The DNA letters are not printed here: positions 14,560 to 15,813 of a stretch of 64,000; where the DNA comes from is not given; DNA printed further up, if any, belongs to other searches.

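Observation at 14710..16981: Compact module: small His/Ser-rich class-III-signal peptide, A24 prepilin peptidase-like protein, and divergent radical SAM/SPASM enzyme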

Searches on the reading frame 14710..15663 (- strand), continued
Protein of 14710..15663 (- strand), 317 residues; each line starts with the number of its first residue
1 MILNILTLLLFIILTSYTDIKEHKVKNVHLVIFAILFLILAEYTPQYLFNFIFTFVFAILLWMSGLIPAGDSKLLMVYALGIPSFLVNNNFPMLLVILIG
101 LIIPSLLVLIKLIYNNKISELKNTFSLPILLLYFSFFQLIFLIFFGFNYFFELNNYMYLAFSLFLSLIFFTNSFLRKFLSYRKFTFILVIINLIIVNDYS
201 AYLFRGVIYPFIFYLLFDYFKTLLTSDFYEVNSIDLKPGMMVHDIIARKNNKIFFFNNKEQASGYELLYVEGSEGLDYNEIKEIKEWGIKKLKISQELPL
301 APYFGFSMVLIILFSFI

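Call 26: search_protein_families(library=ncbifam, proteins=[L010:13241-13636:+, L008:13690-14013:+, L010:11771-13210:+, L007:5610-7004:-, L010:8964-9938:-, L008:15764-16840:-, L008:14049-15767:+, L007:10210-11619:+], max_evalue=0.01)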
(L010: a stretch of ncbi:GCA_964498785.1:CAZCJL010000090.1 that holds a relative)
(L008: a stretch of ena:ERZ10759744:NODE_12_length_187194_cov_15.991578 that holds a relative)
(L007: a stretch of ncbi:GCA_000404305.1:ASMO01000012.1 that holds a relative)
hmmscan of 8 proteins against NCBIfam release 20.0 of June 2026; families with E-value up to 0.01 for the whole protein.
L010:13241-13636:+ (131 aa): 1 family
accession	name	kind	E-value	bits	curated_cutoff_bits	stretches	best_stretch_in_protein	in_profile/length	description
NF038309.1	HisXaaSer_A3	equivalog_domain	5.5e-07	29.3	65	1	4-49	2-45/81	His-Xaa-Ser repeat protein HxsA3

L008:13690-14013:+ (107 aa): 1 family
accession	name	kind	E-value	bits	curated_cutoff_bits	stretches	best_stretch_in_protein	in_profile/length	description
NF038309.1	HisXaaSer_A3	equivalog_domain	1.6e-07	31.1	65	1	3-38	2-37/81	His-Xaa-Ser repeat protein HxsA3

L010:11771-13210:+ (479 aa): 64 families (the best 25 are shown)
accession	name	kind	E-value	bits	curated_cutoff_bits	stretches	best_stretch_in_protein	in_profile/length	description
TIGR03978.1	rSAM_paired_1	equivalog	5.9e-136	453.9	370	1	23-469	7-466/466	His-Xaa-Ser system radical SAM maturase HxsB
NF047865.1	rSAM_PapB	equivalog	4.1e-44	151.2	340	1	99-423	7-317/330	PapB family radical SAM/SPASM ranthipeptide maturase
TIGR04064.1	rSAM_nif11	equivalog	8.6e-37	126.9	518.7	1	78-465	64-444/459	nif11-like peptide radical SAM maturase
TIGR03942.1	sulfatase_rSAM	equivalog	4.5e-35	121.4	349.45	1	104-455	9-355/363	anaerobic sulfatase maturase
NF041298.1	rSAM_mat_DynA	equivalog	8e-34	117.2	450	1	99-453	4-349/356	dynobactin maturation radical SAM/SPASM protein DynA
TIGR04068.1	rSAM_ocin_clost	equivalog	3.9e-32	111.7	500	2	99-243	87-235/462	Cys-rich peptide radical SAM maturase CcpM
TIGR03906.1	quino_hemo_SAM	equivalog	2e-30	105.9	453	1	102-435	100-427/467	quinohemoprotein amine dehydrogenase maturation protein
TIGR04163.1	rSAM_cobopep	equivalog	3.7e-30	105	375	1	96-463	64-425/428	peptide-modifying radical SAM enzyme CbpB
NF040492.1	not_ScfB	exception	2.1e-28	99.4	855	1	105-452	104-443/450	ScfB-related radical SAM/SPASM orphan maturase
TIGR03974.1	rSAM_six_Cys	equivalog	4.9e-28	98.2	425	1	64-432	68-426/451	thioether cross-link-forming SCIFF peptide maturase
NF038107.1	rSAM_NF038107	equivalog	2.3e-27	95.8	600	1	26-245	14-238/444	Cys-every-fifth radical SAM/SPASM peptide maturase CefB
TIGR04083.1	rSAM_pep_methan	hypoth_equivalog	1.3e-26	93.4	300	1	99-460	3-346/376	TIGR04083 family peptide-modifying radical SAM enzyme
NF010321.0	PRK13758.1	equivalog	3.9e-25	88.8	441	1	99-458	8-363/370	anaerobic sulfatase-maturase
TIGR04115.1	rSAM_Cxxx_rpt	equivalog_domain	2.5e-21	76.6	350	1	103-448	9-351/359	radical SAM peptide maturase, CXXX-repeat target family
TIGR04280.1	geopep_mat_rSAM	hypoth_equivalog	2.9e-21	76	400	1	27-419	17-388/428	geopeptide radical SAM maturase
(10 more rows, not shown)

L007:5610-7004:- (464 aa): 67 families (the best 25 are shown)
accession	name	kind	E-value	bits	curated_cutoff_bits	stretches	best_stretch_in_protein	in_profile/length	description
TIGR03978.1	rSAM_paired_1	equivalog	7.8e-128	427.1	370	1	16-464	3-466/466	His-Xaa-Ser system radical SAM maturase HxsB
NF047865.1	rSAM_PapB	equivalog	1.9e-49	168.7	340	1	96-415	7-314/330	PapB family radical SAM/SPASM ranthipeptide maturase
TIGR04064.1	rSAM_nif11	equivalog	2.7e-44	151.6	518.7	1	85-413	71-396/459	nif11-like peptide radical SAM maturase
TIGR04068.1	rSAM_ocin_clost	equivalog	2.9e-39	135.2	500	1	35-441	29-444/462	Cys-rich peptide radical SAM maturase CcpM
TIGR03974.1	rSAM_six_Cys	equivalog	4.4e-36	124.7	425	1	40-431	48-431/451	thioether cross-link-forming SCIFF peptide maturase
TIGR03906.1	quino_hemo_SAM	equivalog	9e-36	123.5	453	1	92-416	94-414/467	quinohemoprotein amine dehydrogenase maturation protein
NF041298.1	rSAM_mat_DynA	equivalog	3.2e-35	121.8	450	1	95-452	4-354/356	dynobactin maturation radical SAM/SPASM protein DynA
TIGR03942.1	sulfatase_rSAM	equivalog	6.6e-35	120.8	349.45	1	97-416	6-324/363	anaerobic sulfatase maturase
NF038107.1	rSAM_NF038107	equivalog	7.3e-33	114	600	2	16-244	5-241/444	Cys-every-fifth radical SAM/SPASM peptide maturase CefB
NF040492.1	not_ScfB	exception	2.5e-32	112.4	855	1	14-421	26-420/450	ScfB-related radical SAM/SPASM orphan maturase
NF010321.0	PRK13758.1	equivalog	6.4e-28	97.9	441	1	91-413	4-326/370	anaerobic sulfatase-maturase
TIGR04280.1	geopep_mat_rSAM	hypoth_equivalog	2.5e-26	92.6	400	1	30-237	24-231/428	geopeptide radical SAM maturase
NF035951.1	rSAM_RumMC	equivalog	1.1e-25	90.4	720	1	37-236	56-259/510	RumMC family radical SAM sactipeptide maturase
NF038170.1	lachnocin_rSAM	equivalog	3e-24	85.7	550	1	91-240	75-227/440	lachnocin radical SAM maturase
TIGR04083.1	rSAM_pep_methan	hypoth_equivalog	6.7e-24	84.4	300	1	96-454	4-346/376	TIGR04083 family peptide-modifying radical SAM enzyme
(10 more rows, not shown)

L010:8964-9938:- (324 aa): 51 families (the best 25 are shown)
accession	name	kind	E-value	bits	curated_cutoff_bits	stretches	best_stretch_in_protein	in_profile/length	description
NF038332.1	rSAM_rare_HxsC4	exception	8.1e-51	173.2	500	1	3-301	12-335/335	radical SAM protein HxsC4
TIGR04053.2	TIGR04053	equivalog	1.4e-27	96.9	395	1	14-211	17-215/366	TIGR04053 family radical SAM/SPASM domain-containing protein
TIGR04545.1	rSAM_ahbD_hemeb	equivalog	6.1e-27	94.9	500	1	11-209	6-204/339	heme b synthase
TIGR03977.1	rSAM_pair_HxsC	equivalog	1.6e-23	83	267.9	1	14-231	34-254/292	His-Xaa-Ser system radical SAM maturase HxsC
TIGR02668.1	moaA_archaeal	equivalog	1.2e-21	77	325.25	1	6-211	11-215/303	GTP 3',8-cyclase MoaA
TIGR02109.1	PQQ_syn_pqqE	equivalog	5.4e-21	74.9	381.35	1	9-209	11-209/358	pyrroloquinoline quinone biosynthesis protein PqqE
TIGR04051.1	rSAM_NirJ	equivalog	2.9e-19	69.3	515.45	1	14-186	11-180/354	heme d1 biosynthesis radical SAM protein NirJ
TIGR04466.1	rSAM_BlsE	equivalog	8.5e-19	68.2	400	1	6-182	4-175/327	cytosylglucuronate decarboxylase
TIGR04133.1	rSAM_w_lipo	hypoth_equivalog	2.4e-18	66.2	425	1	13-240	32-257/350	TIGR04133 family radical SAM/SPASM protein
NF045574.1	sacti_mat_StsB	exception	3.4e-18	65.7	625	1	14-188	105-275/466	StsB family radical SAM/SPASM domain sactipeptide maturase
TIGR04055.1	rSAM_NirJ2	equivalog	9.6e-18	64.8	500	1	14-203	9-197/326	putative heme d1 biosynthesis radical SAM protein NirJ2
TIGR03913.1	rad_SAM_trio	equivalog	2.3e-17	62.5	591.75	1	12-217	26-229/477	GDL motif peptide-associated radical SAM/SPASM maturase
TIGR04347.1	pseudo_SAM_Halo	equivalog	3.7e-17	62.7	525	1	14-182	47-212/390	TIGR04347 family pseudo-SAM/SPASM protein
NF045646.2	rSAM_Se_TrsS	equivalog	2.5e-16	59.2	490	1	14-171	95-253/441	radical SAM (seleno)protein TrsS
TIGR04317.1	W_rSAM_matur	equivalog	2.7e-16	59.7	380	1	5-211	4-211/349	tungsten cofactor oxidoreductase radical SAM maturase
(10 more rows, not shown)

L008:15764-16840:- (358 aa): 66 families (the best 25 are shown)
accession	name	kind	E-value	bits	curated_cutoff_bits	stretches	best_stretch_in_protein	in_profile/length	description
TIGR04084.1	rSAM_AF0577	subfamily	9.1e-100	334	225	1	5-358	1-347/347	TIGR04084 family radical SAM/SPASM domain-containing protein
NF047865.1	rSAM_PapB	equivalog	2.6e-31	109.1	340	1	5-302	7-321/330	PapB family radical SAM/SPASM ranthipeptide maturase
TIGR04083.1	rSAM_pep_methan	hypoth_equivalog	3.5e-20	72.2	300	1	5-327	4-341/376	TIGR04083 family peptide-modifying radical SAM enzyme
TIGR04064.1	rSAM_nif11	equivalog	4.8e-19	68.4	518.7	1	3-303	80-406/459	nif11-like peptide radical SAM maturase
NF040492.1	not_ScfB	exception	8.7e-18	64.4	855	1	9-303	103-421/450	ScfB-related radical SAM/SPASM orphan maturase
TIGR03942.1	sulfatase_rSAM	equivalog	5.1e-17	62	349.45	1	9-325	9-353/363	anaerobic sulfatase maturase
TIGR03974.1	rSAM_six_Cys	equivalog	1.5e-16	60.3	425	1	9-328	105-448/451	thioether cross-link-forming SCIFF peptide maturase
TIGR03906.1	quino_hemo_SAM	equivalog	3.3e-15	55.7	453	1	8-331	101-449/467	quinohemoprotein amine dehydrogenase maturation protein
NF010321.0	PRK13758.1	equivalog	1.5e-14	54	441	1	10-326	14-359/370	anaerobic sulfatase-maturase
TIGR04133.1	rSAM_w_lipo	hypoth_equivalog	2.1e-14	53.2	425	1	7-298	30-332/350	TIGR04133 family radical SAM/SPASM protein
TIGR03978.1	rSAM_paired_1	equivalog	8.6e-14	51.1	370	1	5-328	87-450/466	His-Xaa-Ser system radical SAM maturase HxsB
NF041298.1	rSAM_mat_DynA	equivalog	2.4e-13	49.8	450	1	8-299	8-323/356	dynobactin maturation radical SAM/SPASM protein DynA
TIGR04115.1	rSAM_Cxxx_rpt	equivalog_domain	1.8e-12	47.4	350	1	7-257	8-274/359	radical SAM peptide maturase, CXXX-repeat target family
NF041707.1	rSAM_YhhB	equivalog_domain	5.2e-12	45.3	445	1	11-167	12-186/369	cyclophane-forming radical SAM/SPASM peptide maturase YhhB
TIGR04163.1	rSAM_cobopep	equivalog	2.8e-11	42.8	375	1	2-319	67-409/428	peptide-modifying radical SAM enzyme CbpB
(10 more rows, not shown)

L008:14049-15767:+ (572 aa): 32 families (the best 25 are shown)
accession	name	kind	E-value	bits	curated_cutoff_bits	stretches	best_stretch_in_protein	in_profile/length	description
TIGR03977.1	rSAM_pair_HxsC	equivalog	9.4e-16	57.5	267.9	1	29-156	57-189/292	His-Xaa-Ser system radical SAM maturase HxsC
NF038332.1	rSAM_rare_HxsC4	exception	4.5e-14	52.4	500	1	28-171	49-195/335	radical SAM protein HxsC4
TIGR02668.1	moaA_archaeal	equivalog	5.3e-10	38.8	325.25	1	41-135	58-149/303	GTP 3',8-cyclase MoaA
TIGR04055.1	rSAM_NirJ2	equivalog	1.5e-09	37.9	500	1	42-157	48-161/326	putative heme d1 biosynthesis radical SAM protein NirJ2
TIGR04251.1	SCM_rSAM_ScmF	equivalog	1.6e-09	37.6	400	1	27-171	39-183/353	SynChlorMet cassette radical SAM/SPASM protein ScmF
NF001199.0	PRK00164.2-1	equivalog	1.9e-09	37.1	231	1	30-136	50-157/308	GTP 3',8-cyclase MoaA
NF045574.1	sacti_mat_StsB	exception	3e-09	36.2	625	1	42-168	144-267/466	StsB family radical SAM/SPASM domain sactipeptide maturase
NF050035.1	rSAM_WgK_link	exception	2.6e-08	33.2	650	1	27-146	45-160/367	radical SAM/SPASM peptide maturase WgkB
TIGR04545.1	rSAM_ahbD_hemeb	equivalog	3.9e-08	33.1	500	1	43-158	50-163/339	heme b synthase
TIGR04053.2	TIGR04053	equivalog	1.3e-07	31.2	395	1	32-158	48-174/366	TIGR04053 family radical SAM/SPASM domain-containing protein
TIGR02666.1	moaA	equivalog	3.7e-07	29.4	284.05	1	40-135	60-156/336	GTP 3',8-cyclase MoaA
TIGR04133.1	rSAM_w_lipo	hypoth_equivalog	1.6e-06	27.3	425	1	36-153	69-185/350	TIGR04133 family radical SAM/SPASM protein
TIGR04250.1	SCM_rSAM_ScmE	equivalog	6.1e-06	25.4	400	1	42-156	52-164/358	SynChlorMet cassette radical SAM/SPASM protein ScmE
TIGR04546.1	rSAM_ahbC_deAc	equivalog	7.6e-06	25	650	1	42-150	88-193/390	12,18-didecarboxysiroheme deacetylase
TIGR04051.1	rSAM_NirJ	equivalog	8e-06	25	515.45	1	41-162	50-168/354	heme d1 biosynthesis radical SAM protein NirJ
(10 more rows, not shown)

L007:10210-11619:+ (469 aa): 19 families
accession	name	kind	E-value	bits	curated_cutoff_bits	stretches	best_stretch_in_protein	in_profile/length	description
TIGR04078.1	rSAM_yydG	equivalog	9.8e-23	81.1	300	1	20-203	9-195/309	YydG family radical SAM peptide epimerase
TIGR02666.1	moaA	equivalog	2e-09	36.9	284.05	1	16-130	14-130/336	GTP 3',8-cyclase MoaA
NF050038.1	rSAM_RiPP_GggB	equivalog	2e-08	33.7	650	1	16-113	46-147/398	streptosactin maturase GggB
TIGR04167.1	rSAM_SeCys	equivalog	8.8e-08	31.7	300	1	16-94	12-94/303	arsenosugar biosynthesis radical SAM (seleno)protein ArsS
NF001199.0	PRK00164.2-1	equivalog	1.5e-06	27.6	231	1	15-128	15-124/308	GTP 3',8-cyclase MoaA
TIGR02668.1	moaA_archaeal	equivalog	2e-06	27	325.25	1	16-126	14-120/303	GTP 3',8-cyclase MoaA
TIGR03977.1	rSAM_pair_HxsC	equivalog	3.1e-06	26.3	267.9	1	15-113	28-125/292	His-Xaa-Ser system radical SAM maturase HxsC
TIGR03962.1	mycofact_rSAM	equivalog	3e-05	23.4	265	1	18-71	18-72/339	mycofactocin radical SAM maturase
TIGR04103.1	rSAM_nif11_3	equivalog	3.9e-05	22.4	725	1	18-125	11-113/412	nif11-class peptide radical SAM maturase 3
NF049973.1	radical_Rv1681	equivalog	6.2e-05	22.1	380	1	20-70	80-132/326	Rv1681 family radical SAM protein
TIGR04085.1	rSAM_more_4Fe4S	domain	7.4e-05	23.1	27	0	397-467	4-76/93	SPASM domain-containing protein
TIGR00048.1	rRNA_mod_RlmN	equivalog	0.00028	20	290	1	40-133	134-236/355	dual-specificity RNA methyltransferase RlmN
TIGR04084.1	rSAM_AF0577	subfamily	0.00048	19.2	225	0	16-81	1-67/347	TIGR04084 family radical SAM/SPASM domain-containing protein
TIGR03963.1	rSAM_QueE_Clost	equivalog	0.0006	19.6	260.1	1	21-91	28-99/219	putative 7-carboxy-7-deazaguanine synthase QueE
TIGR04054.1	rSAM_NirJ1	equivalog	0.0011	17.6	650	1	18-189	42-217/387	putative heme d1 biosynthesis radical SAM protein NirJ1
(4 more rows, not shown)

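Call 39: find_related_loci(query=A2, collection=genome_contigs, flank=10000)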
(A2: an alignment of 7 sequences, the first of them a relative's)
Query A2 (317 aa) in genome_contigs; peptide patterns used: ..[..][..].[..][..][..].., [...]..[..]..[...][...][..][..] (x = any residue, [..] = any of these).
178 stretches matched a pattern; 50 encode a relative of the query (tblastn E <= 1e-3); 50 distinct loci.
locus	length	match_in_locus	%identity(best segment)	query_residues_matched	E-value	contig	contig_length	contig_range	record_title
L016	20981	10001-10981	30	13-313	5e-15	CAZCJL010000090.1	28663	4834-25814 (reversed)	MAG TPA_asm: uncultured Cytophagia bacterium isolate SRP141376_co4_213 genome assembly, contig: NODE_2985_length_28663_c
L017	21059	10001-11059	31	13-302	5e-14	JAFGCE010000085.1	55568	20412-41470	MAG: Candidatus Woesearchaeota archaeon isolate Zod_Metabat.1084 k87_14924836, whole genome shotgun sequence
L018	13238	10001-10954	25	1-302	4e-12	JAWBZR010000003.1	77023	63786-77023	MAG: Candidatus Aenigmatarchaeota archaeon isolate JZ-1_201901_bins_70 JZ-1_201901_bins_70_scaffold_3, whole genome shot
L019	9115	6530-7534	25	8-317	6e-12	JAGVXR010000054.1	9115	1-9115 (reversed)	Candidatus Woesearchaeota archaeon isolate RIFCSPHIGHO2_01_FULL_38_11 rifcsphigho2_01_scaffold_44304, whole genome shotg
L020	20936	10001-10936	30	8-301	2e-11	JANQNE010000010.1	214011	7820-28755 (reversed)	MAG: Candidatus Nanoarchaeia archaeon isolate PL23a_bin.30 k99_2057350, whole genome shotgun sequence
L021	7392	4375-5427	27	1-315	4e-11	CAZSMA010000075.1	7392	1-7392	MAG TPA_asm: uncultured Methanosarcinales archaeon isolate SRP256446_co1_47 genome assembly, contig: NODE_6212_length_73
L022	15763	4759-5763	24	8-317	7e-11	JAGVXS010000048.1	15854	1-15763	Candidatus Woesearchaeota archaeon isolate RIFCSPHIGHO2_02_FULL_40_54 rifcsphigho2_02_scaffold_25500, whole genome shotg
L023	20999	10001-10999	26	13-313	1e-10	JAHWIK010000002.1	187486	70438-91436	MAG: Candidatus Woesearchaeota archaeon isolate YT1_182 k127_6865648, whole genome shotgun sequence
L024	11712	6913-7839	26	9-296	3e-10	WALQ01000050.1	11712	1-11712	MAG: Candidatus Aenigmatarchaeota archaeon isolate S014_74_esom k151_33378, whole genome shotgun sequence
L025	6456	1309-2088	29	14-253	2e-9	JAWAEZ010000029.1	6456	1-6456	MAG: Candidatus Woesearchaeota archaeon isolate QQ_201907_bins_197 QQ_201907_bins_197_scaffold_30, whole genome shotgun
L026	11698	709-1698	28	14-313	3e-9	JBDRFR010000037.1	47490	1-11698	MAG: Nanoarchaeota archaeon isolate MEGAHIT-group-1.382 k141_1912356, whole genome shotgun sequence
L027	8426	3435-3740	40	1-80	6e-9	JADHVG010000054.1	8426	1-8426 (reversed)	MAG: Candidatus Woesearchaeota archaeon isolate BS150m-G66 BS-150m-C8008, whole genome shotgun sequence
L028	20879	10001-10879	27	43-299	7e-9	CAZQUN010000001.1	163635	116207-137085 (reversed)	MAG TPA_asm: uncultured Candidatus Saccharibacteria bacterium isolate SRP167671_co2_124 genome assembly, contig: NODE_83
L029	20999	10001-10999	25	14-312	7e-9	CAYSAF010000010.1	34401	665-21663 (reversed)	MAG TPA_asm: Candidatus Woesearchaeota archaeon isolate binchicken_co266_186 genome assembly, contig: NODE_2168_length_3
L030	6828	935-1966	25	1-315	7e-9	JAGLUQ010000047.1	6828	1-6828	MAG: Candidatus Aenigmatarchaeota archaeon isolate RS_11_38 ZL20.bin.38.fa_47, whole genome shotgun sequence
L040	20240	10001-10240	35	13-83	2e-6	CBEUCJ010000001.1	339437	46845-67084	MAG TPA_asm: uncultured bacterium isolate SRR24791474_binner13_Refined_30 genome assembly, contig: ERZ25515408.3, whole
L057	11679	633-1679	25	6-315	7e-5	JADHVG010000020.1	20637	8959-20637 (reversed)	MAG: Candidatus Woesearchaeota archaeon isolate BS150m-G66 BS-150m-C2207, whole genome shotgun sequence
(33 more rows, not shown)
